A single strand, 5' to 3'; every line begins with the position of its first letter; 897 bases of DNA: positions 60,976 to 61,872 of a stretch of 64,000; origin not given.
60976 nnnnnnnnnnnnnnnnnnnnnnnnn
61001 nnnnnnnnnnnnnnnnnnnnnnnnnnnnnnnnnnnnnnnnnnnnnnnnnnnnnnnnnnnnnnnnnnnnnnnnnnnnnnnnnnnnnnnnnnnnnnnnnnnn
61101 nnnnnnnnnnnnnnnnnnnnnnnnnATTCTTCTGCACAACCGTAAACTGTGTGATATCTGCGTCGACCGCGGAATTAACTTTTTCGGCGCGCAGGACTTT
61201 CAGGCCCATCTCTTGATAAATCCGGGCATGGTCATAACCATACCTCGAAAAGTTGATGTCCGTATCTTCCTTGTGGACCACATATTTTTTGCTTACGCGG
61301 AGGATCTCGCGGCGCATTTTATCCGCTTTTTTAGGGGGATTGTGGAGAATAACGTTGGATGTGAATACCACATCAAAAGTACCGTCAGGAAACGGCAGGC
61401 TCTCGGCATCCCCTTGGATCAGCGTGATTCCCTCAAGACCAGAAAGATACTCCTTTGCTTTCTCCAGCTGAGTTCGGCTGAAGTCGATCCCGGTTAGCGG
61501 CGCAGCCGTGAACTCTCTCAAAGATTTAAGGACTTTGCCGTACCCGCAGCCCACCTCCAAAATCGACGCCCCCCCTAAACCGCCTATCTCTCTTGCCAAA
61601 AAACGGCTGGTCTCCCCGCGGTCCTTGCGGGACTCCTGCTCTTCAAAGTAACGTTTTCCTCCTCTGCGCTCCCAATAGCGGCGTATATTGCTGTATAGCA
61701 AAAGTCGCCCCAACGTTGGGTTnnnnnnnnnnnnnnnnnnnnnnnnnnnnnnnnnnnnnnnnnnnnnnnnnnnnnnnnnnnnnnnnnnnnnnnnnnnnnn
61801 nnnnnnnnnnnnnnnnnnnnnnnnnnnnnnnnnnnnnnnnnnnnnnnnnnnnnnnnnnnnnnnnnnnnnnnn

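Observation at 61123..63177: Single ORF fusing a Wzx-like polysaccharide flippase to a class I SAM methyltransferase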

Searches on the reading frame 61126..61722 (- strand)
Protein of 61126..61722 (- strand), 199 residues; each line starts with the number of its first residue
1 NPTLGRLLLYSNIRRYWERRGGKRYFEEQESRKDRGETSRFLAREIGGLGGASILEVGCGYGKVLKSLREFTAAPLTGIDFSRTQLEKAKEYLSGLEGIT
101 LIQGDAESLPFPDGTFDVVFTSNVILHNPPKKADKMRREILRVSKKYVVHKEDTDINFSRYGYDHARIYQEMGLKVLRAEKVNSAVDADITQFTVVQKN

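Call 22: find_homologous_proteins(query=window:61126-61722:-, max_evalue=0.00001)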
Query seq(199 aa) (199 aa): 108 proteins with E <= 0.00001 among 401 candidates.
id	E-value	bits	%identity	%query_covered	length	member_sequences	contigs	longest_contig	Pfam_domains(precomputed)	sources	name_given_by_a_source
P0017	6.4e-81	288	88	73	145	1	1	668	PF07021.19,PF13847.13,PF13489.13,PF13649.13,PF01209.25,PF08241.19,PF08242.19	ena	-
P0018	1.7e-79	284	65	99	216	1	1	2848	PF13847.13,PF13649.13,PF01209.25,PF08241.19,PF08242.19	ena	-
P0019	6.8e-74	266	59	98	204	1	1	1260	PF07021.19,PF13847.13,PF13489.13,PF13649.13,PF01209.25,PF08241.19,PF08242.19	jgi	jgi:ubiquinone/menaquinone biosynthesis C-methylase UbiE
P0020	7.9e-59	216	54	99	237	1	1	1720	PF13847.13,PF05175.21,PF13649.13,PF01209.25,PF08241.19,PF08242.19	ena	-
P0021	4.8e-57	211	51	98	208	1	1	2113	PF13847.13,PF13489.13,PF13649.13,PF08241.19,PF08242.19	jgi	jgi:SAM-dependent methyltransferase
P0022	8.3e-57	210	53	98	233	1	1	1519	PF13847.13,PF13489.13,PF13649.13,PF08241.19,PF08242.19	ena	-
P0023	8.4e-57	210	53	99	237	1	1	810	PF13847.13,PF13649.13,PF01209.25,PF08241.19,PF08242.19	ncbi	-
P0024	1.2e-55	206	53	98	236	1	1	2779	PF13847.13,PF13489.13,PF13649.13,PF01209.25,PF08241.19,PF08242.19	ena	-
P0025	3.9e-55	204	50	96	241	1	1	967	PF07021.19,PF13847.13,PF13489.13,PF13649.13,PF08241.19,PF08242.19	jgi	jgi:SAM-dependent methyltransferase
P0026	1.3e-53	199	50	95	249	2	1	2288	PF07021.19,PF13847.13,PF13489.13,PF13649.13,PF01209.25,PF08241.19,PF08242.19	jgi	jgi:SAM-dependent methyltransferase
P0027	7.5e-53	197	47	98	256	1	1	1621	PF13847.13,PF13489.13,PF13649.13,PF08241.19,PF08242.19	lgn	-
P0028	2.5e-52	195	49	97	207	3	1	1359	PF13847.13,PF13489.13,PF13649.13,PF01209.25,PF08241.19,PF08242.19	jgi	jgi:SAM-dependent methyltransferase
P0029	8.6e-52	193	47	96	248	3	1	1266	PF13847.13,PF13489.13,PF02353.27,PF13649.13,PF01209.25,PF08241.19,PF08242.19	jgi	jgi:SAM-dependent methyltransferase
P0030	4.5e-51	191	49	99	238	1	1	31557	PF13649.13,PF08241.19,PF08242.19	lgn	-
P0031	5.2e-51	191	45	96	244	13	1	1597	PF13847.13,PF13489.13,PF02353.27,PF13649.13,PF01209.25,PF08241.19,PF08242.19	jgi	jgi:SAM-dependent methyltransferase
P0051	4.9e-48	181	46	98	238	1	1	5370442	PF13847.13,PF13489.13,PF02353.27,PF13649.13,PF08241.19,PF08242.19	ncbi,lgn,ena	-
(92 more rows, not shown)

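Call 23: find_encoding_contigs(protein=P0018, flank=5000, max_places=2)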
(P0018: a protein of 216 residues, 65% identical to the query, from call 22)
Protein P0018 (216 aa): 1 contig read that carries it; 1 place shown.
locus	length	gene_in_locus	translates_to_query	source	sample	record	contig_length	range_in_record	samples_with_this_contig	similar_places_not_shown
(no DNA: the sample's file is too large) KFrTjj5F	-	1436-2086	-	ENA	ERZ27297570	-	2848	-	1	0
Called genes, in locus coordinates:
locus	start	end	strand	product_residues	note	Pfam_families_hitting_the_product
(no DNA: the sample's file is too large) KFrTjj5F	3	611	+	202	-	?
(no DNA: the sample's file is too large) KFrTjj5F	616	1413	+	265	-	PF01066:CDP-OH_P_transf (faint)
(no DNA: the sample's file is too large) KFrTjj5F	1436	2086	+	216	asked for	PF01209:Ubie_methyltran (weak), PF13847:Methyltransf_31, PF08241:Methyltransf_11, PF08242:Methyltransf_12, PF13649:Methyltransf_25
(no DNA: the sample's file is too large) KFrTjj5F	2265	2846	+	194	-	?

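Call 24: find_encoding_contigs(protein=P0030, flank=10000, max_places=2)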
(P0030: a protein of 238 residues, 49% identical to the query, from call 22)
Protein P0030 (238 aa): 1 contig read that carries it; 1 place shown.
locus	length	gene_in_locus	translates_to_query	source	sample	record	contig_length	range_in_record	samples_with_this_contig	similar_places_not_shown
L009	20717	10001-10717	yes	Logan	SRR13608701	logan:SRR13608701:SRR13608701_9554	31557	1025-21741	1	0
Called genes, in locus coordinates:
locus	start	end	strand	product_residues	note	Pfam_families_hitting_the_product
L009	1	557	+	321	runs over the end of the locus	PF00676:E1_dh, PF13292:DXP_synthase_N (faint)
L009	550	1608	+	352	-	PF02779:Transket_pyr, PF02780:Transketolase_C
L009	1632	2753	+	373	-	PF00266:Aminotran_5 (weak), PF01041:DegT_DnrJ_EryC1, PF01212:Beta_elim_lyase (weak), PF01053:Cys_Met_Meta_PP (weak)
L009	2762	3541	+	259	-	PF00535:Glycos_transf_2, PF10111:Glyco_tranf_2_2 (weak)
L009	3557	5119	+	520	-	PF02310:B12-binding, PF04055:Radical_SAM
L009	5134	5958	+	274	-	PF00106:adh_short, PF13561:adh_short_C2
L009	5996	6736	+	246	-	PF00106:adh_short, PF08659:KR (weak), PF13561:adh_short_C2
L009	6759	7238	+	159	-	-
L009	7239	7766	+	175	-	-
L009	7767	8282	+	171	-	-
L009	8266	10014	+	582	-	-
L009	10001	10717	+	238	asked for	PF08241:Methyltransf_11, PF08242:Methyltransf_12, PF13649:Methyltransf_25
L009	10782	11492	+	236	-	PF00535:Glycos_transf_2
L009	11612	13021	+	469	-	PF09852:DUF2079 (weak)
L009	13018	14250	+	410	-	PF00890:FAD_binding_2 (weak), PF01266:DAO, PF13450:NAD_binding_8 (weak)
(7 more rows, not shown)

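Call 25: find_encoding_contigs(protein=P0051, flank=10000, max_places=2)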
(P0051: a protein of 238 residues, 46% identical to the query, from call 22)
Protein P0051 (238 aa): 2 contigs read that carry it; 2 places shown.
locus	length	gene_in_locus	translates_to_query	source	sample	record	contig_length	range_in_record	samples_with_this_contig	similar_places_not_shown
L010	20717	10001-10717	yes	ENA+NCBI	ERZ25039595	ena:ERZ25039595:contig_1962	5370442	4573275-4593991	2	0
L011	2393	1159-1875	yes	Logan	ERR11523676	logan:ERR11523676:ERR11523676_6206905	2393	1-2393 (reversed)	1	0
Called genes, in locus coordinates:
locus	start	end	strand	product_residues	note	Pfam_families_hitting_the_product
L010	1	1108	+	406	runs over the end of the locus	PF00155:Aminotran_1_2, PF12897:Asp_aminotransf (weak)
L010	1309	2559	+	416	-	PF03739:LptF_LptG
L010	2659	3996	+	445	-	PF03739:LptF_LptG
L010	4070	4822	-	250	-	PF27536:UbiB_helical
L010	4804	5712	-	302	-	PF03109:ABC1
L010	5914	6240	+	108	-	-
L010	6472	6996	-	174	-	PF13371:TPR_9 (faint), PF00515:TPR_1 (faint), PF07719:TPR_2 (faint), PF13174:TPR_6 (faint), PF13181:TPR_8 (faint), PF13424:TPR_12 (faint), PF13432:TPR_16, PF14559:TPR_19 (weak), +4 more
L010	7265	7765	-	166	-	PF03747:ADP_ribosyl_GH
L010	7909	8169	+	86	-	-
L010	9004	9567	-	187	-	PF10936:DUF2617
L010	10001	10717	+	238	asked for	PF02353:CMAS (weak), PF13489:Methyltransf_23 (weak), PF13847:Methyltransf_31, PF08241:Methyltransf_11, PF08242:Methyltransf_12, PF13649:Methyltransf_25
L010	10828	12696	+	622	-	PF02366:PMT (weak)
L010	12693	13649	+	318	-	-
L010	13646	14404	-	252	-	-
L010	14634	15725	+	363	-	PF01408:GFO_IDH_MocA, PF22725:GFO_IDH_MocA_C3, PF02894:GFO_IDH_MocA_C (weak)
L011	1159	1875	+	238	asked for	PF02353:CMAS (weak), PF13489:Methyltransf_23 (weak), PF13847:Methyltransf_31, PF08241:Methyltransf_11, PF08242:Methyltransf_12, PF13649:Methyltransf_25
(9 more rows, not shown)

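Call 37: find_related_loci(query=A2, collection=genome_contigs, flank=10000)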
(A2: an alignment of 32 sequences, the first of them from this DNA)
Query A2 (199 aa) in genome_contigs; peptide patterns used: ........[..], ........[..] (x = any residue, [..] = any of these).
209 stretches matched a pattern; 179 encode a relative of the query (tblastn E <= 1e-3); the best 80 are kept; 80 distinct loci.
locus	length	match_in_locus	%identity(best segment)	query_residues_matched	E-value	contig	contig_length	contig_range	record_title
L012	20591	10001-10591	48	2-197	2e-59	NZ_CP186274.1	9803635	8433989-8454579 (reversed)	Singulisphaera sp. PoT chromosome, complete genome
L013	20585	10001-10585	46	2-196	9e-59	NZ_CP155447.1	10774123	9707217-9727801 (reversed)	Singulisphaera sp. Ch08 chromosome, complete genome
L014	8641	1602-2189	47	2-197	7e-59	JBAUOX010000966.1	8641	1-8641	MAG: Isosphaeraceae bacterium isolate MFD09680_ilm_asm_bin1 k127_229280, whole genome shotgun sequence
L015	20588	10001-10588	46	1-196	2e-58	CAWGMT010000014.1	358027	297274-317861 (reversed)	MAG: uncultured Isosphaeraceae bacterium isolate MFD09567.bin.2.2 genome assembly, contig: contig_237, whole genome shot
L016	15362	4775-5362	46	2-197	3e-58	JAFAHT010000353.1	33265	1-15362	MAG: Planctomycetaceae bacterium isolate CP_BE_BS_28 BE_BS_k147_8661476, whole genome shotgun sequence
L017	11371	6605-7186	48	2-197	4e-58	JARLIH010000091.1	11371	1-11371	MAG: Isosphaeraceae bacterium isolate MAG_BA398 MetaBAT2_Bin_398_Anoxic_k141_536526, whole genome shotgun sequence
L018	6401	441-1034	43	2-199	4e-58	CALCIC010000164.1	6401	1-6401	MAG TPA_asm: uncultured Isosphaeraceae bacterium isolate SRR3997478_bin.93_CONCOCT_v1.1_MAG genome assembly, contig: ERZ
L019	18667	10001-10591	46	2-196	8e-58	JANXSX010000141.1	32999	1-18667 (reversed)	MAG: Isosphaeraceae bacterium isolate 338R_metabat_119 338R_k141_1105846, whole genome shotgun sequence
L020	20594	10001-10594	46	2-198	9e-58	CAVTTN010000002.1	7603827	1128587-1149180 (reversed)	MAG: uncultured Planctomycetota bacterium isolate MFD09671.bin.2.6 genome assembly, contig: contig_5745, whole genome sh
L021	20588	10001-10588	46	2-197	1e-57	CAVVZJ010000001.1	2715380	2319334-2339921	MAG: uncultured Planctomycetales bacterium isolate MFD01721.bin.2.217 genome assembly, contig: contig_1439, whole genome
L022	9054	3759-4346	48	2-197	3e-57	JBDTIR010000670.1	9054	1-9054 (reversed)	MAG: Isosphaeraceae bacterium isolate cluster2_bin.33 k127_3346138, whole genome shotgun sequence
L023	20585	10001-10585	45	2-196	2e-57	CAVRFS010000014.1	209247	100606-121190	MAG: uncultured Planctomycetota bacterium isolate MFD04463.bin.2.108 genome assembly, contig: contig_20290, whole genome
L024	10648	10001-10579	47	2-196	2e-57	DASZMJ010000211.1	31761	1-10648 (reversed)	MAG TPA_asm: Isosphaeraceae bacterium isolate SMAG_U5888 k141_1475207, whole genome shotgun sequence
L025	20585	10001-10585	47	2-196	5e-57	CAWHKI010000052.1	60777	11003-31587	MAG: uncultured Isosphaeraceae bacterium isolate MFD04752.bin.2.61 genome assembly, contig: contig_14295, whole genome s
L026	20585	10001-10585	46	2-196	7e-57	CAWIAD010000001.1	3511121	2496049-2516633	MAG: uncultured Planctomycetaceae bacterium isolate MFD09495.bin.1.18 genome assembly, contig: contig_4630, whole genome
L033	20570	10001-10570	51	4-187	1e-56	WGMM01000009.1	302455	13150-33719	MAG: bacterium isolate RI_372 c_000000196025, whole genome shotgun sequence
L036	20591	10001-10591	45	2-198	1e-56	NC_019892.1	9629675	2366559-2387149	Singulisphaera acidiphila DSM 18658, complete sequence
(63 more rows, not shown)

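Call 42: search_protein_families(library=pfam, proteins=[L036:10531-12123:+, L036:12182-14098:+, L036:14095-14982:+, L036:9023-9601:-, L033:10621-12129:+, L033:14063-14980:+], max_evalue=0.01)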
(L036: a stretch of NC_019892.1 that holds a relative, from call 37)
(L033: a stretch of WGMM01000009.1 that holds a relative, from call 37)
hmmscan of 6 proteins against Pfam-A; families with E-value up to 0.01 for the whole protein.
L036:10531-12123:+ (530 aa): 1 family
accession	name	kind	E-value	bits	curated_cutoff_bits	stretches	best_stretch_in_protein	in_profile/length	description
PF13440.11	Polysacc_synt_3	-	1e-09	38.5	23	1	119-360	46-284/293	Polysaccharide biosynthesis protein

L036:12182-14098:+ (638 aa): 2 families
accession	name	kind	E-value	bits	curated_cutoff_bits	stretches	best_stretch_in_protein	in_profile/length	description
PF13231.12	PMT_2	-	5.9e-07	30.3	26.1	1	175-277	22-126/160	Dolichyl-phosphate-mannose-protein mannosyltransferase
PF02366.24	PMT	-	6.1e-06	26.4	22.7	1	175-285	83-200/245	Dolichyl-phosphate-mannose-protein mannosyltransferase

L036:14095-14982:+ (295 aa): 1 family
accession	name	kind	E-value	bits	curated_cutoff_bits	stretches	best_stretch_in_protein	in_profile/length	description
PF01066.26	CDP-OH_P_transf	-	2.3e-05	25.3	22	1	49-116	4-69/152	CDP-alcohol phosphatidyltransferase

L036:9023-9601:- (192 aa): 1 family
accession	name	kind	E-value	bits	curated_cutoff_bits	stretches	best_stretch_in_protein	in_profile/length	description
PF10936.14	DUF2617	-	1.7e-13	51.4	22.3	1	37-183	29-159/160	Protein of unknown function DUF2617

L033:10621-12129:+ (502 aa): 0 families

L033:14063-14980:+ (305 aa): 1 family
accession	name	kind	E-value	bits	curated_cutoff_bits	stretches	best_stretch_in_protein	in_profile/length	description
PF01066.26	CDP-OH_P_transf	-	2.8e-05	25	22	1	59-121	4-64/152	CDP-alcohol phosphatidyltransferase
